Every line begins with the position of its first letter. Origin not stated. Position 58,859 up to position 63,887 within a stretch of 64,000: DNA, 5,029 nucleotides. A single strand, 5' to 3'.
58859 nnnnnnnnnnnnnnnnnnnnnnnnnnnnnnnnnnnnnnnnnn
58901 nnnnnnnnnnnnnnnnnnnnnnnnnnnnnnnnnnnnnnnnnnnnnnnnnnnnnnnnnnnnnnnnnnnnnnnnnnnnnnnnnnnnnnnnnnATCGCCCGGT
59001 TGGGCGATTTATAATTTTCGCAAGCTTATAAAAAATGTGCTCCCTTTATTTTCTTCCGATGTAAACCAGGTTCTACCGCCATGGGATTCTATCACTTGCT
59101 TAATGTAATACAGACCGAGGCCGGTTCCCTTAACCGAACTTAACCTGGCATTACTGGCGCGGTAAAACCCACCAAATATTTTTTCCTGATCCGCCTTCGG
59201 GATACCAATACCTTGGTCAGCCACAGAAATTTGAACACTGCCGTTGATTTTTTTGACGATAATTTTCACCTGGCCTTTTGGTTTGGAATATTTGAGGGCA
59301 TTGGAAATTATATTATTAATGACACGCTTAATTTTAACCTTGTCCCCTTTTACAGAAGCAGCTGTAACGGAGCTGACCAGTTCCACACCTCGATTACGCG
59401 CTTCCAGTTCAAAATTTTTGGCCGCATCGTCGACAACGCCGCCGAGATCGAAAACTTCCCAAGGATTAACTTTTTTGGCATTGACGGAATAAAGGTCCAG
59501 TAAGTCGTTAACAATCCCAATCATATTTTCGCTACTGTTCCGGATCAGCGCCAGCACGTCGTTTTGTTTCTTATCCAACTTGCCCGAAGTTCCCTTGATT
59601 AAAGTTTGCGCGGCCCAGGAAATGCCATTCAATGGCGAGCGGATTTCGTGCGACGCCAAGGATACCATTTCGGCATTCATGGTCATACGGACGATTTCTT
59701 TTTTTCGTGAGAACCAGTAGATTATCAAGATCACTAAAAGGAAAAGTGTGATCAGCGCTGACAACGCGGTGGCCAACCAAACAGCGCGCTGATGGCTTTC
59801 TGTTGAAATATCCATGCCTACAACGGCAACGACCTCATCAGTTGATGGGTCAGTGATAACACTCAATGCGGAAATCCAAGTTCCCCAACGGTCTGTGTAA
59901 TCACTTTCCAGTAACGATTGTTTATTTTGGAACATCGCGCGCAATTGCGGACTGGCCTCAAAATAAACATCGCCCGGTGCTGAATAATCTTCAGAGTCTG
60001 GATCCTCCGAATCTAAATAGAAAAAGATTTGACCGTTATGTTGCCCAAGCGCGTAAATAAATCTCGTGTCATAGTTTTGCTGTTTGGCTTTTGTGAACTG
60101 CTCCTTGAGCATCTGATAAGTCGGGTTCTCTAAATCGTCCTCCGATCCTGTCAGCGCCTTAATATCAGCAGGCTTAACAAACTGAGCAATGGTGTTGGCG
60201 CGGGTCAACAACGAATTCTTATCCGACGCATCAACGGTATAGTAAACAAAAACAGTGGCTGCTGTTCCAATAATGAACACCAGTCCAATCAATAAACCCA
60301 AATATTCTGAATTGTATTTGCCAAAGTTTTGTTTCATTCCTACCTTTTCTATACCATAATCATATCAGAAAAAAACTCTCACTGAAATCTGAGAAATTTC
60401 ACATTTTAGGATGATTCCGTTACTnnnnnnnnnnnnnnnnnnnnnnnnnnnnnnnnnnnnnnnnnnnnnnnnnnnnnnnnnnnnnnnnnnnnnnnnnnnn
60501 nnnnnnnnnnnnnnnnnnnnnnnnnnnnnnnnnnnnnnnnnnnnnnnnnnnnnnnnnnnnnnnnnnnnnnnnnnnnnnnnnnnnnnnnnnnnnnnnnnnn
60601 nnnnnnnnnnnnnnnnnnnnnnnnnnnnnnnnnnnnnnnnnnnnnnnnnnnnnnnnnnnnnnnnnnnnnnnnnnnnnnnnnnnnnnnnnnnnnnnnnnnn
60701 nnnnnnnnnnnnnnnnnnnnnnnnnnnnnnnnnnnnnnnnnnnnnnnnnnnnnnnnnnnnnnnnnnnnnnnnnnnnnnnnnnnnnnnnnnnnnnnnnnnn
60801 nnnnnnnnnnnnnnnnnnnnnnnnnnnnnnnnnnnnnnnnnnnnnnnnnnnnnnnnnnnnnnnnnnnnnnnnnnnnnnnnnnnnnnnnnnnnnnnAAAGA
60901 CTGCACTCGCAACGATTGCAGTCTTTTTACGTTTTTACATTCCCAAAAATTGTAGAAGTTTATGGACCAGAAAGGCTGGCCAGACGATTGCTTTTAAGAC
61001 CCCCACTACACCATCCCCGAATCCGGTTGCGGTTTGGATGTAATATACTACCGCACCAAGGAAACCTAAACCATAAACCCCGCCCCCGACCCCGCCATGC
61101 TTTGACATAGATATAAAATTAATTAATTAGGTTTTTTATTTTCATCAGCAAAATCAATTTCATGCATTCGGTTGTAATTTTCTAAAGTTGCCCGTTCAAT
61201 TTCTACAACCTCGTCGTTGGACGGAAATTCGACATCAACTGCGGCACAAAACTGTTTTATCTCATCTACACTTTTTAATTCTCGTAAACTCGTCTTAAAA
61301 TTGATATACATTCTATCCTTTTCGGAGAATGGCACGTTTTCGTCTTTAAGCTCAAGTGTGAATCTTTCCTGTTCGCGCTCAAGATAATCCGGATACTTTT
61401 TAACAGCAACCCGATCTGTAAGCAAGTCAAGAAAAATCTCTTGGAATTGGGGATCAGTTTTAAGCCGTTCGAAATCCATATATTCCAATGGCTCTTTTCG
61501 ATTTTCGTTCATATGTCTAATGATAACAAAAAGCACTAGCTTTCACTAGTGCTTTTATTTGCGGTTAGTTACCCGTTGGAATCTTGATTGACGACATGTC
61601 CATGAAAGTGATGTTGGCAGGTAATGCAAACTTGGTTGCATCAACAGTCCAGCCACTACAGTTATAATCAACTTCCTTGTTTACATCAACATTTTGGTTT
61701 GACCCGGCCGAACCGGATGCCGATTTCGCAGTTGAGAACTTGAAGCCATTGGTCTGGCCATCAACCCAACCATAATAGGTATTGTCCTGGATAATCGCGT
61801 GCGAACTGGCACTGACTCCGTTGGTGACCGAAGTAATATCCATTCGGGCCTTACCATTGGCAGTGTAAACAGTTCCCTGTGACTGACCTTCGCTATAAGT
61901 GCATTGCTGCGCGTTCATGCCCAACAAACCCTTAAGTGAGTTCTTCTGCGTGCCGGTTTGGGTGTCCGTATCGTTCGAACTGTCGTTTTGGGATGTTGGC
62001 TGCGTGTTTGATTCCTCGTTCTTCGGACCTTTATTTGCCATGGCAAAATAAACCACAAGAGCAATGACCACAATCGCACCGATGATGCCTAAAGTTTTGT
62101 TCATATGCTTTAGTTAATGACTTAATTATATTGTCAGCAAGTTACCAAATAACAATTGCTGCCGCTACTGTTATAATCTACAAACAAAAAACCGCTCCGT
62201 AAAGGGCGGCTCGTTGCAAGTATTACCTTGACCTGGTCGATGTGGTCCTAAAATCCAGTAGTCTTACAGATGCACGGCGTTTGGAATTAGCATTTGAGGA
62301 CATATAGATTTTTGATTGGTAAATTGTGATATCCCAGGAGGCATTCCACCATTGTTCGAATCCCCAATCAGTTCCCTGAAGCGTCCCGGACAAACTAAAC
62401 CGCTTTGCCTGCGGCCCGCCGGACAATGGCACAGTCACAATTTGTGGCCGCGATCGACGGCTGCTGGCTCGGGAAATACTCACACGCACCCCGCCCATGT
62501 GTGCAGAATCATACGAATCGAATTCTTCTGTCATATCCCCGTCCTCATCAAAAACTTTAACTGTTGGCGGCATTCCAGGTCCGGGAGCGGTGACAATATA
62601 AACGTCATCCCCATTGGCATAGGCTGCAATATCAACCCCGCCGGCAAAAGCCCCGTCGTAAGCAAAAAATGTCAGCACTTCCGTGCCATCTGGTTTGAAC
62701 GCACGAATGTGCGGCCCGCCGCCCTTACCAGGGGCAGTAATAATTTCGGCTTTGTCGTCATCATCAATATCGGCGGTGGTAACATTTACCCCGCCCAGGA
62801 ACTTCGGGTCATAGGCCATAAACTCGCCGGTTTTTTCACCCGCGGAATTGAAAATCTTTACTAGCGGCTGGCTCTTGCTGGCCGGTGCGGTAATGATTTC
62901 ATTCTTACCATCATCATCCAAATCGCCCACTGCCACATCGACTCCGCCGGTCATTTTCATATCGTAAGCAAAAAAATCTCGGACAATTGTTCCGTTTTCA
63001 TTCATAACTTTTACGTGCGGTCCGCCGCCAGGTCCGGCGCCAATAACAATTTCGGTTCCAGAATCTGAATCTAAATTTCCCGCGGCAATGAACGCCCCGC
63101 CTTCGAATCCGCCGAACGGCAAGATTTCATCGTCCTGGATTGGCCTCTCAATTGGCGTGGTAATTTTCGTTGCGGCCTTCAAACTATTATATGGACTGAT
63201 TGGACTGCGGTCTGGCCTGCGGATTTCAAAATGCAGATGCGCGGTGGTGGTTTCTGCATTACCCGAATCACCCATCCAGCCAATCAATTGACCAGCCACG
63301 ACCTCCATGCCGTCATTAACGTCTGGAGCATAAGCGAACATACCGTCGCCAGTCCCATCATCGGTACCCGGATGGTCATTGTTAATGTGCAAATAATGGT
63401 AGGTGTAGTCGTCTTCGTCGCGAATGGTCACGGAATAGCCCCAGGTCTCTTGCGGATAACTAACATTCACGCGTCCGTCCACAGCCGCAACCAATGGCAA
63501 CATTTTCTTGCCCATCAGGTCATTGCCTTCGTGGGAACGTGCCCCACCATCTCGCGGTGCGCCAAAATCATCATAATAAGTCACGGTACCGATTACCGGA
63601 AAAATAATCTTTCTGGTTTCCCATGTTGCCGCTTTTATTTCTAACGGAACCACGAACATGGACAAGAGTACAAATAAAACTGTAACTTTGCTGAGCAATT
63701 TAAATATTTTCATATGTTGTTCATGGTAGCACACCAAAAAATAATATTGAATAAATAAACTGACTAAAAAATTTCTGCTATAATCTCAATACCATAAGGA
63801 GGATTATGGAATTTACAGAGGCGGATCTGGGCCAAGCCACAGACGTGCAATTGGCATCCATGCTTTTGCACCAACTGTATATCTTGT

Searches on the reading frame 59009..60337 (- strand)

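Call 11: search_protein_families(library=ncbifam, proteins=[window:59009-60337:-], max_evalue=0.00001)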
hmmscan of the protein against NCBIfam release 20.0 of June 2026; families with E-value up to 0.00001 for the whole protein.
window:59009-60337:- (442 aa): 78 families (the best 25 are shown)
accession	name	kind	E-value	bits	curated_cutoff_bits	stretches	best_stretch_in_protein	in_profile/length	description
NF046044.1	PnpS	equivalog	5.6e-49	167.2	400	1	202-439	153-389/390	two-component system histidine kinase PnpS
NF033092.0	HK_WalK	equivalog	1.8e-48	165.5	725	1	223-439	374-592/594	cell wall metabolism sensor histidine kinase WalK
TIGR02956.1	TMAO_torS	equivalog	1.5e-41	142.5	676.5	1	228-439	471-680/967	TMAO reductase system sensor histidine kinase/response regulator TorS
TIGR02966.1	phoR_proteo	equivalog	2.2e-41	142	334.2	1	219-438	112-332/333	phosphate regulon sensor histidine kinase PhoR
NF008318.0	PRK11107.1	equivalog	1.9e-38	132.1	890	1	221-439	293-516/920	two-component sensor histidine kinase BarA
NF047874.1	MASE3_PAS_HK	subfamily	9.2e-38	130.4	560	1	219-440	396-624/655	MASE3 domain-containing sensor histidine kinase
NF041735.1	hist_kin_RppB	equivalog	1.1e-37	129.9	400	1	227-439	222-437/438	two-component system sensor histidine kinase RppB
NF006800.0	PRK09303.1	equivalog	1.5e-36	126.1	342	1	217-438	147-374/383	histidine kinase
TIGR01386.1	cztS_silS_copS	subfamily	1.3e-35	123.2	292.55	1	229-437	249-454/457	heavy metal sensor histidine kinase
NF045901.1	HisKinLetSLeg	equivalog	4.3e-35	121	1650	1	211-440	283-517/906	two-component system sensor histidine kinase LetS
NF045911.1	TCSHisKinNblS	equivalog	2.2e-34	118.8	1000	1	219-440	386-619/621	two-component system sensor histidine kinase NblS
NF045595.1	HK_scytonemin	equivalog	4.6e-34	117.8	865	1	220-439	414-633/637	scytonemin biosynthesis sensor histidine kinase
NF008312.0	PRK11100.1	equivalog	4e-33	115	356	1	225-435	260-468/477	two-component system sensor histidine kinase CreC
NF041947.1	LuxQ_Vibrio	equivalog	3.1e-32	111.4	1200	1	220-439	471-694/843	quorum-sensing autoinducer 2 sensor kinase/phosphatase LuxQ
NF008302.0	PRK11091.1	equivalog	4.7e-32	111.1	838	1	222-439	284-503/779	aerobic respiration two-component sensor histidine kinase ArcB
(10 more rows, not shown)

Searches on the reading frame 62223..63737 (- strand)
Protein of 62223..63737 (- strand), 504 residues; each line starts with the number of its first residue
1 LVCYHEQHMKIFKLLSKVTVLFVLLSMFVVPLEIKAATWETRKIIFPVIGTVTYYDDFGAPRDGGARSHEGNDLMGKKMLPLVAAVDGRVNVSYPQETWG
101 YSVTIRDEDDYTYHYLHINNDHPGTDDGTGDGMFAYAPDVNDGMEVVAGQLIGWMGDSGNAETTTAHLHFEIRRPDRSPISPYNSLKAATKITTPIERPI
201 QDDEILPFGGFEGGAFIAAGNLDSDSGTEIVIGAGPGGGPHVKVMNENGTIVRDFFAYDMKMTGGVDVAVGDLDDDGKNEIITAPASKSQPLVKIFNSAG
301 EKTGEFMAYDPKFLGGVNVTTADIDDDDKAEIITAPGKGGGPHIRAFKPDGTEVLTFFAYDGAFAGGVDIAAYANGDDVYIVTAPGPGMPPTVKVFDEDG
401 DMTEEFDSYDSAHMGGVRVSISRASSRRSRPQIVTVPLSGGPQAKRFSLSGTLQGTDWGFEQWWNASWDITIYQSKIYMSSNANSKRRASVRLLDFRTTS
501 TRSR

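Call 11: search_protein_families(library=ncbifam, proteins=[window:62223-63737:-], max_evalue=0.00001)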
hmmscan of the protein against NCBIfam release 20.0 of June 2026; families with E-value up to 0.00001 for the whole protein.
window:62223-63737:- (504 aa): 1 family
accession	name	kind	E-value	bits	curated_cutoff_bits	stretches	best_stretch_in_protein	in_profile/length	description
NF052336.1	PdgHdaseHSB100310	equivalog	1.3e-11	44.4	500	1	40-185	31-154/316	peptidoglycan hydrolase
